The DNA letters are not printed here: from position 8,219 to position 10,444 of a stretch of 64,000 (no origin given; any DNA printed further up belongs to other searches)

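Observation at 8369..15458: CRTAC1-like FG-GAP/UnbV protein co-transcribed with two TM-TPR proteins and a TPR-heptahaem cytochrome c fusion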

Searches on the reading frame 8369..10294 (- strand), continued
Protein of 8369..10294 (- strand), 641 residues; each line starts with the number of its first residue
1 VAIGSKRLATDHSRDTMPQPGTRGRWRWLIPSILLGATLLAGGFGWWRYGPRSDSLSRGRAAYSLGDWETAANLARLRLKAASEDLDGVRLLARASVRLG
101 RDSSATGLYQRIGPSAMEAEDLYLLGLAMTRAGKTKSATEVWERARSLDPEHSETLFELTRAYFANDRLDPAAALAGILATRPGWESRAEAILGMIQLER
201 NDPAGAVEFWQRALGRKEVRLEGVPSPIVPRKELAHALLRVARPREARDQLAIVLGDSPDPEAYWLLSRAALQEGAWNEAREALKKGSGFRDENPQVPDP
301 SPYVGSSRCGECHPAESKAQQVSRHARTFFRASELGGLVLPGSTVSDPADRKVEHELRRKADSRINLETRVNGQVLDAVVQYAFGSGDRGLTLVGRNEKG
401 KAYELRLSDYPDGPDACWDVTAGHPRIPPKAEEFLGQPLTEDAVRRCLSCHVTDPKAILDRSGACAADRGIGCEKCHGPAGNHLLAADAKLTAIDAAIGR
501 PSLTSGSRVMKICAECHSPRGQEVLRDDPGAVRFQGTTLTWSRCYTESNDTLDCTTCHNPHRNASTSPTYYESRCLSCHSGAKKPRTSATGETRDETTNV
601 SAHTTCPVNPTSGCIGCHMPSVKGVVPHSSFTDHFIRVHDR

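Call 66: list_cluster_members(proteins=[P0250, P0245, P0319, P0265, P0275, P0303, P0322, P0331, P0004, P0068])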
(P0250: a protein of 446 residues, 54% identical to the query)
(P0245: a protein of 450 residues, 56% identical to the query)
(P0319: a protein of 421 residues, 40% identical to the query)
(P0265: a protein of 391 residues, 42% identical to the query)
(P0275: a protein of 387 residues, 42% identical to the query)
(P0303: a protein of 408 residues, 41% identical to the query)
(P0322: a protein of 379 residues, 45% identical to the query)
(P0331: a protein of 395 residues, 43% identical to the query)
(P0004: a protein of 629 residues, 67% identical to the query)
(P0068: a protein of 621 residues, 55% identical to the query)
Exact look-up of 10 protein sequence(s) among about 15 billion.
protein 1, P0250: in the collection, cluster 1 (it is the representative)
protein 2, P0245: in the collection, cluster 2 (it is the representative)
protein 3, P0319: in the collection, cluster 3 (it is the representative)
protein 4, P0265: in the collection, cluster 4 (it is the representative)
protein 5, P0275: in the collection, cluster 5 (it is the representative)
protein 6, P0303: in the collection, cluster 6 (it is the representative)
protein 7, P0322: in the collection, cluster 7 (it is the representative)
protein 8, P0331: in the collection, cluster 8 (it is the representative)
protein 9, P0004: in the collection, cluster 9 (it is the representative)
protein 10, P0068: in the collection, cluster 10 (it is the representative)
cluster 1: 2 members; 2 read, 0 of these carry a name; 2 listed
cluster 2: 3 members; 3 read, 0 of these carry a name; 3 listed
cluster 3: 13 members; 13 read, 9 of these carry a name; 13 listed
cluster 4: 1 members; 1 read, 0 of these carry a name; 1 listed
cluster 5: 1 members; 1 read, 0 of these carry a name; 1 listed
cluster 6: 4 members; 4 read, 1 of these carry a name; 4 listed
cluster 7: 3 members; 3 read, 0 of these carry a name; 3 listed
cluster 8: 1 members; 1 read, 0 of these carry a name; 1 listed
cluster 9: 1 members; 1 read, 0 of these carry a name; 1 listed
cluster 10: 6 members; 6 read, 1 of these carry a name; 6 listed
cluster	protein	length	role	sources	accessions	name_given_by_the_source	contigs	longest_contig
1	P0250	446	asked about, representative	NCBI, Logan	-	-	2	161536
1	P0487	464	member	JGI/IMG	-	-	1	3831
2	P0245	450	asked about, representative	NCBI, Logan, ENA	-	-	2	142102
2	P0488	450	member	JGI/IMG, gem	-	-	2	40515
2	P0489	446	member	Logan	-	-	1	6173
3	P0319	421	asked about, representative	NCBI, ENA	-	-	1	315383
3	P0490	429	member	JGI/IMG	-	hypothetical protein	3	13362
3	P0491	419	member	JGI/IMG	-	hypothetical protein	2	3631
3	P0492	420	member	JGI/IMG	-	hypothetical protein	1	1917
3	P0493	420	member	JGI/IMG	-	Cytochrome c554 and c-prime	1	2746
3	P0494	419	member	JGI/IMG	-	hypothetical protein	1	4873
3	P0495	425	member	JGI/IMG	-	hypothetical protein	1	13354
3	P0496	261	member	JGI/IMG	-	hypothetical protein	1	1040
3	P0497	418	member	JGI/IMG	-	Cytochrome c554 and c-prime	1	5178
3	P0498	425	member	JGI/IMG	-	Cytochrome c554 and c-prime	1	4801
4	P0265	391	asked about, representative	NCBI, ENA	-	-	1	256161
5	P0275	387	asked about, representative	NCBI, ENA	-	-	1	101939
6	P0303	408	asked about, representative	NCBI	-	-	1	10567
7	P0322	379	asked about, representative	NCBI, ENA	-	-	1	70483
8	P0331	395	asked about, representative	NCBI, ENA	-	-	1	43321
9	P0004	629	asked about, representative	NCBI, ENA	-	-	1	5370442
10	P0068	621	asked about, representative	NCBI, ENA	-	-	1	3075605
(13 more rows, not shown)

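Call 69: search_protein_families(library=pfam, proteins=[L010:6901-9981:+, L015:11842-15135:-, L039:12028-15045:+, L071:12080-14377:+, L011:3527-5650:-, L077:5293-7131:-, L077:7119-8414:-, L010:5718-6917:+], max_evalue=0.0001)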
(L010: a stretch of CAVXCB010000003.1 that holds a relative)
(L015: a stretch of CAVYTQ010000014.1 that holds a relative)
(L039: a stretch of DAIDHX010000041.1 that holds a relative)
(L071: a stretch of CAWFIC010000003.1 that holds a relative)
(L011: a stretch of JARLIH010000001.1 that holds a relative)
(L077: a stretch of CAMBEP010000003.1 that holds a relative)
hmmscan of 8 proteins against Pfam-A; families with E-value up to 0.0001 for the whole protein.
L010:6901-9981:+ (1027 aa): 9 families
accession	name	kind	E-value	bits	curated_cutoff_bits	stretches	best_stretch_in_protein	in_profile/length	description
PF13517.12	FG-GAP_3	-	2.1e-49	166.4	26.9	5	585-647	1-61/61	FG-GAP-like repeat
PF14559.12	TPR_19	-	8.1e-25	87.4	25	2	234-290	8-64/68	Tetratricopeptide repeat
PF07593.17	UnbV_ASPIC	-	2e-20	72.8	23.4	1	935-1000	1-66/68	ASPIC and UnbV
PF01839.29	FG-GAP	-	8e-20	70.7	22.1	0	767-784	5-22/37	FG-GAP repeat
PF13432.12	TPR_16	-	8.5e-14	52.1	32.7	1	86-139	3-55/65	Tetratricopeptide repeat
PF13428.12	TPR_14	-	6.8e-13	48.3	23.5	1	252-290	2-40/44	Tetratricopeptide repeat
PF13424.12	TPR_12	-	5.8e-08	33.3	30.1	0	252-308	4-65/77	Tetratricopeptide repeat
PF13431.12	TPR_17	-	4.5e-07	30.1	24.4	0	342-373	2-33/34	Tetratricopeptide repeat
PF07719.23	TPR_2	-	1.2e-06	28.7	27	0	253-284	3-34/34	Tetratricopeptide repeat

L015:11842-15135:- (1098 aa): 4 families
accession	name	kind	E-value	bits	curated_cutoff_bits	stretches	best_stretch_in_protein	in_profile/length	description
PF13517.12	FG-GAP_3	-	4.1e-43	146.2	26.9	4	651-713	1-61/61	FG-GAP-like repeat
PF07593.17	UnbV_ASPIC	-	3.1e-21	75.5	23.4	1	1005-1070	1-66/68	ASPIC and UnbV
PF01839.29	FG-GAP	-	1.2e-09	38.3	22.1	0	644-662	2-20/37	FG-GAP repeat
PF14559.12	TPR_19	-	2.8e-09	37.6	25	0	299-351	13-65/68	Tetratricopeptide repeat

L039:12028-15045:+ (1006 aa): 4 families
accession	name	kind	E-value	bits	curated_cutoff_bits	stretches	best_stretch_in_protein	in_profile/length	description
PF13517.12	FG-GAP_3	-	2.7e-35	121.2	26.9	4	571-632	1-61/61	FG-GAP-like repeat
PF07593.17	UnbV_ASPIC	-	4.6e-19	68.5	23.4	1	920-986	1-67/68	ASPIC and UnbV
PF01839.29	FG-GAP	-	1.1e-08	35.2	22.1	0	749-772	2-25/37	FG-GAP repeat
PF13432.12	TPR_16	-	5e-08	33.7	32.7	1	87-139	4-55/65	Tetratricopeptide repeat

L071:12080-14377:+ (766 aa): 4 families
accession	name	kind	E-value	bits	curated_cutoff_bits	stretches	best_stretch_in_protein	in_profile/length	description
PF13517.12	FG-GAP_3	-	6.4e-49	164.8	26.9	4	446-508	1-61/61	FG-GAP-like repeat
PF07593.17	UnbV_ASPIC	-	3e-10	40.3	23.4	1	673-744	1-67/68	ASPIC and UnbV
PF01839.29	FG-GAP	-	7.4e-08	32.6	22.1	0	443-461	6-24/37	FG-GAP repeat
PF07719.23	TPR_2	-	4.5e-05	23.7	27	0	111-133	7-29/34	Tetratricopeptide repeat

L011:3527-5650:- (708 aa): 12 families
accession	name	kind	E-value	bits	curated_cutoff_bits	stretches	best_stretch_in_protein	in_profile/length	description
PF14559.12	TPR_19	-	4.6e-14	52.9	25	1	636-691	5-60/68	Tetratricopeptide repeat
PF13432.12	TPR_16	-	6.2e-12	46.2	32.7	1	628-689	3-64/65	Tetratricopeptide repeat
PF07719.23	TPR_2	-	4.3e-11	42.5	27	0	628-654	7-33/34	Tetratricopeptide repeat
PF13428.12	TPR_14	-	2.2e-10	40.6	23.5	0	628-664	7-43/44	Tetratricopeptide repeat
PF09699.15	Paired_CXXCH_1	-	4.1e-09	36.4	20.6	1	401-430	8-37/41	Doubled CXXCH motif (Paired_CXXCH_1)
PF13414.12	TPR_11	-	1e-08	35.2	26.8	0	600-619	6-25/42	TPR repeat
PF14522.11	Cytochrome_C7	-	3.3e-06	27.3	24.8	0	256-338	8-66/67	Cytochrome c7 and related cytochrome c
PF00515.34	TPR_1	-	1.8e-05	24.8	27.8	0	629-653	8-32/34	Tetratricopeptide repeat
PF12895.13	ANAPC3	-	3.8e-05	24.3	27.2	1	602-678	3-78/82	Anaphase-promoting complex, cyclosome, subunit 3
PF14537.11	Cytochrom_c3_2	-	4.8e-05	24.2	25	0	262-340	6-66/79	Cytochrome c3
PF13174.12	TPR_6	-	6.7e-05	23.7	26.3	0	664-687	8-31/33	Tetratricopeptide repeat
PF13176.12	TPR_7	-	8.4e-05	22.8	27.9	0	628-655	5-34/36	Tetratricopeptide repeat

L077:5293-7131:- (613 aa): 3 families
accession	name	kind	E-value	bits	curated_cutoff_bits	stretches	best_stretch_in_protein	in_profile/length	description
PF13517.12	FG-GAP_3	-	1.6e-58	195.6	26.9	6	175-236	1-61/61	FG-GAP-like repeat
PF01839.29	FG-GAP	-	2e-17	63.1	22.1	0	168-186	2-20/37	FG-GAP repeat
PF07593.17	UnbV_ASPIC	-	1.4e-16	60.5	23.4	1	535-599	2-65/68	ASPIC and UnbV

L077:7119-8414:- (432 aa): 9 families
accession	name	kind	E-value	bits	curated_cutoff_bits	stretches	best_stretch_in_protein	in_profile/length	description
PF14559.12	TPR_19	-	1.7e-13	51.1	25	1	227-273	13-59/68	Tetratricopeptide repeat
PF13428.12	TPR_14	-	6.2e-11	42.3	23.5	0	243-278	5-40/44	Tetratricopeptide repeat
PF13431.12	TPR_17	-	2.6e-09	37.1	24.4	0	228-259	2-33/34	Tetratricopeptide repeat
PF12895.13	ANAPC3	-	7.2e-09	36.3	27.2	0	227-276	11-59/82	Anaphase-promoting complex, cyclosome, subunit 3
PF13176.12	TPR_7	-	5.3e-07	29.7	27.9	0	311-338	3-32/36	Tetratricopeptide repeat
PF13174.12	TPR_6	-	6.7e-06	26.9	26.3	0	101-124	3-26/33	Tetratricopeptide repeat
PF14561.12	TPR_20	-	1.1e-05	26.1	25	0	227-272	10-55/90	Tetratricopeptide repeat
PF13181.12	TPR_8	-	1.4e-05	25.3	25.7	0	394-420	8-34/34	Tetratricopeptide repeat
PF13424.12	TPR_12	-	3.4e-05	24.4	30.1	0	307-381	3-75/77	Tetratricopeptide repeat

L010:5718-6917:+ (400 aa): 2 families
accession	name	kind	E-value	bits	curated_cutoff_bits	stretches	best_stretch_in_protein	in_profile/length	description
PF07596.16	SBP_bac_10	-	3.1e-51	175.4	23.3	1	49-378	1-265/268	Protein of unknown function (DUF1559)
PF07963.17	N_methyl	-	7.9e-09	35.2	21.2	1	20-44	2-26/27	Prokaryotic N-terminal methylation motif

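Call 73: find_encoding_contigs(protein=P0001, flank=10000, max_places=2)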
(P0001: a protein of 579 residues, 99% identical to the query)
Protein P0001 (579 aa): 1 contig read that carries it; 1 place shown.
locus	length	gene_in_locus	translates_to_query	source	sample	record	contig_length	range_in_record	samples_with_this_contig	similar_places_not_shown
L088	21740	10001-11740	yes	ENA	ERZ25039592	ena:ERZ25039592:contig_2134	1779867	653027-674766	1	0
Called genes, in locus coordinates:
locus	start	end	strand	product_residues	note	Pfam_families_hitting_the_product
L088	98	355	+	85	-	-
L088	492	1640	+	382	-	PF07963:N_methyl, PF07596:SBP_bac_10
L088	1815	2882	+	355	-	PF13371:TPR_9 (faint), PF13424:TPR_12 (faint), PF13428:TPR_14 (faint), PF21033:RMD1-3 (faint), PF25064:ARM_TT21_5th (faint), PF13432:TPR_16 (faint), PF00515:TPR_1 (weak), PF14559:TPR_19 (weak), +9 more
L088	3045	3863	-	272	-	PF13428:TPR_14 (faint), PF13181:TPR_8 (faint), PF14561:TPR_20 (faint), PF07719:TPR_2 (faint), PF13432:TPR_16 (weak), PF14559:TPR_19 (weak)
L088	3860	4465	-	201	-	-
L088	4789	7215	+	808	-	PF13517:FG-GAP_3, PF07593:UnbV_ASPIC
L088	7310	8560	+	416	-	PF07719:TPR_2 (faint), PF13176:TPR_7 (faint), PF13181:TPR_8 (faint), PF13428:TPR_14 (faint), PF13432:TPR_16 (faint), PF14559:TPR_19 (faint), PF00515:TPR_1 (faint), PF13414:TPR_11 (faint)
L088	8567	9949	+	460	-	PF00515:TPR_1 (faint), PF07719:TPR_2 (faint), PF13432:TPR_16 (faint), PF14559:TPR_19 (faint), PF14561:TPR_20 (faint), PF13431:TPR_17 (faint), PF13414:TPR_11 (faint), PF13428:TPR_14 (weak)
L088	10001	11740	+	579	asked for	PF12895:ANAPC3 (faint), PF07719:TPR_2 (faint), PF13428:TPR_14 (faint), PF14559:TPR_19 (faint), PF23914:TPR_CcmH_CycH (faint), PF13432:TPR_16 (weak), PF14522:Cytochrome_C7 (faint), PF14537:Cytochrom_c3_2 (faint)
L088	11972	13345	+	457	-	PF11949:DUF3466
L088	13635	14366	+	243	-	PF07635:PSCyt1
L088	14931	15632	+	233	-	-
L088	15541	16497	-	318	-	-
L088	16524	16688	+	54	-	-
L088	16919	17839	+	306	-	-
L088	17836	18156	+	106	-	PF07394:DUF1501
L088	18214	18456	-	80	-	PF21742:DUF6868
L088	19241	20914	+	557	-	PF02463:SMC_N (faint), PF00005:ABC_tran, PF13304:AAA_21 (faint), PF13555:AAA_29 (faint), PF12848:ABC_tran_Xtn, PF00005:ABC_tran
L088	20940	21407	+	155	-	PF20475:DUF6717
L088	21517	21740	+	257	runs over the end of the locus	PF00378:ECH_1, PF16113:ECH_2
